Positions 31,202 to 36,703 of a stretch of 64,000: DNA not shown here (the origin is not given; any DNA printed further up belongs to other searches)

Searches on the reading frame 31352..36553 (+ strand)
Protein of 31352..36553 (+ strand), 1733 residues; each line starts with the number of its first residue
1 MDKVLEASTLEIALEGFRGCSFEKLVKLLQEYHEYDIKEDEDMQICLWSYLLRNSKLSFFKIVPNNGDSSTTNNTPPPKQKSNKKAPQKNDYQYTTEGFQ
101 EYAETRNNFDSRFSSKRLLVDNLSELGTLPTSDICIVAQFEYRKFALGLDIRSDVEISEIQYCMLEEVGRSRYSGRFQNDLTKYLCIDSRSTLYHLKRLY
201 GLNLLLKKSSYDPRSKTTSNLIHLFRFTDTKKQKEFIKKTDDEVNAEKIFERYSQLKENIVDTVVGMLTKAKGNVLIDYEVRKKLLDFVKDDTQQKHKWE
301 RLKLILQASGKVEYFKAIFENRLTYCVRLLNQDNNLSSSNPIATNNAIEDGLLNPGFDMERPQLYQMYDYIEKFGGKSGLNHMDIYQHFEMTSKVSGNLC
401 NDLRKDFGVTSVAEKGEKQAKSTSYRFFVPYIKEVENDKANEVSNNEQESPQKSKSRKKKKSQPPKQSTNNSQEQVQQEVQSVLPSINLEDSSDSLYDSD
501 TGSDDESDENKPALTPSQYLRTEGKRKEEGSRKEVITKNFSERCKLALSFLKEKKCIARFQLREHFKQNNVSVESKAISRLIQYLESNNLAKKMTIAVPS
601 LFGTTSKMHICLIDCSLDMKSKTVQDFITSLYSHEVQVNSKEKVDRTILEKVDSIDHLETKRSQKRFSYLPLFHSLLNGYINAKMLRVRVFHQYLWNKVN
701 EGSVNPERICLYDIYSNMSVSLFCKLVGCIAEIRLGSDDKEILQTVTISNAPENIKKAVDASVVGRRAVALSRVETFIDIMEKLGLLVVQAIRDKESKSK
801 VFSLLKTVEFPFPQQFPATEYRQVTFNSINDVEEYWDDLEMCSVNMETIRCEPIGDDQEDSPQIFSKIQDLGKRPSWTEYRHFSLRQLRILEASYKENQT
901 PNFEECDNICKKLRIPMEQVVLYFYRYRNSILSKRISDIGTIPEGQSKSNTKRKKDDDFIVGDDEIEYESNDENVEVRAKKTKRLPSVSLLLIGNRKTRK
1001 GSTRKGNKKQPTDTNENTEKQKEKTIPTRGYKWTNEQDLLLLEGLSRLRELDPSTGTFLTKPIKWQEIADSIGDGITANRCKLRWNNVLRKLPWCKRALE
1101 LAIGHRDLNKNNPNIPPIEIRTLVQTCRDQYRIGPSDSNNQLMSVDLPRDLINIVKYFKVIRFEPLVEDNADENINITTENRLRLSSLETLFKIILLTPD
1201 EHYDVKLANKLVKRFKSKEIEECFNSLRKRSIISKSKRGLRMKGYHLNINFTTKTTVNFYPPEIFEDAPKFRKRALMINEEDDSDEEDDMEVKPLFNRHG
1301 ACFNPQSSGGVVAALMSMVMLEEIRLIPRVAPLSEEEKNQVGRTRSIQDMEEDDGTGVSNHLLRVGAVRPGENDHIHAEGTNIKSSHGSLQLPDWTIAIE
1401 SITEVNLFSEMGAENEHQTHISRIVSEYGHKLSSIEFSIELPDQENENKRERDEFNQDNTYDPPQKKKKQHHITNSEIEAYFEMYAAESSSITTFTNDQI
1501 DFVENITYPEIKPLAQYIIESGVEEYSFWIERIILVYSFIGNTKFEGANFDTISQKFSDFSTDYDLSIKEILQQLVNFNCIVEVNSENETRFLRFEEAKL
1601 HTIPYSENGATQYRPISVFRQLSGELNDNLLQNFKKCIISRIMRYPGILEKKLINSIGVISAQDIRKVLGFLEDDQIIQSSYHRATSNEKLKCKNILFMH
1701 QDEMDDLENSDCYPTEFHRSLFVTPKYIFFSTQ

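Call 71: search_protein_families(library=pfam, proteins=[window:31352-36553:+], max_evalue=1)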
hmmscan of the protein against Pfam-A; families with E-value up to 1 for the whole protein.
window:31352-36553:+ (1733 aa): 13 families
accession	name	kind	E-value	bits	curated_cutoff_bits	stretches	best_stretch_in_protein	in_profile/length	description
PF04182.18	B-block_TFIIIC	-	1e-13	51.6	22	1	159-228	2-71/73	B-block binding subunit of TFIIIC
PF24538.1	DUF7599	-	3e-12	46.5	27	1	259-338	5-81/85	Domain of unknown function (DUF7599)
PF20222.3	DUF6581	-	1.9e-10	40.7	27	1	1178-1329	174-309/401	Family of unknown function (DUF6581)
PF00249.37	Myb_DNA-binding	-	1.8e-06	28.4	24.4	1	1032-1089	3-46/46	Myb-like DNA-binding domain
PF00046.35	Homeodomain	-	1.2e-05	25.5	22.9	1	881-928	5-52/57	Homeodomain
PF23704.1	WH_GTF3C1_N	-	1.5e-05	25.6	27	1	1-72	1-62/101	General transcription factor 3C polypeptide 1, winged-helix domain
PF24101.1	eWH_GTF3C1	-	0.00025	21.2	30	1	537-637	3-108/110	GTF3C1, extended winged-helix domain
PF24657.1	DUF7646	-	0.00033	21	27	1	360-428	12-76/85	Domain of unknown function (DUF7646)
PF13921.12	Myb_DNA-bind_6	-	0.0011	19.6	22.9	1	1033-1090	1-44/60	Myb-like DNA-binding domain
PF24655.1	DUF7645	-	0.026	15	27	1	896-934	21-59/62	Domain of unknown function (DUF7645)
PF14705.12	Costars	-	0.13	12.9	24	1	248-291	31-69/76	Costars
PF08484.17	Methyltransf_14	-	0.15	12.2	23.5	1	262-297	69-105/160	C-methyltransferase C-terminal domain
PF10545.15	MADF_DNA_bdg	-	0.58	11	22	0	1064-1087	28-51/84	Alcohol dehydrogenase transcription factor Myb/SANT-like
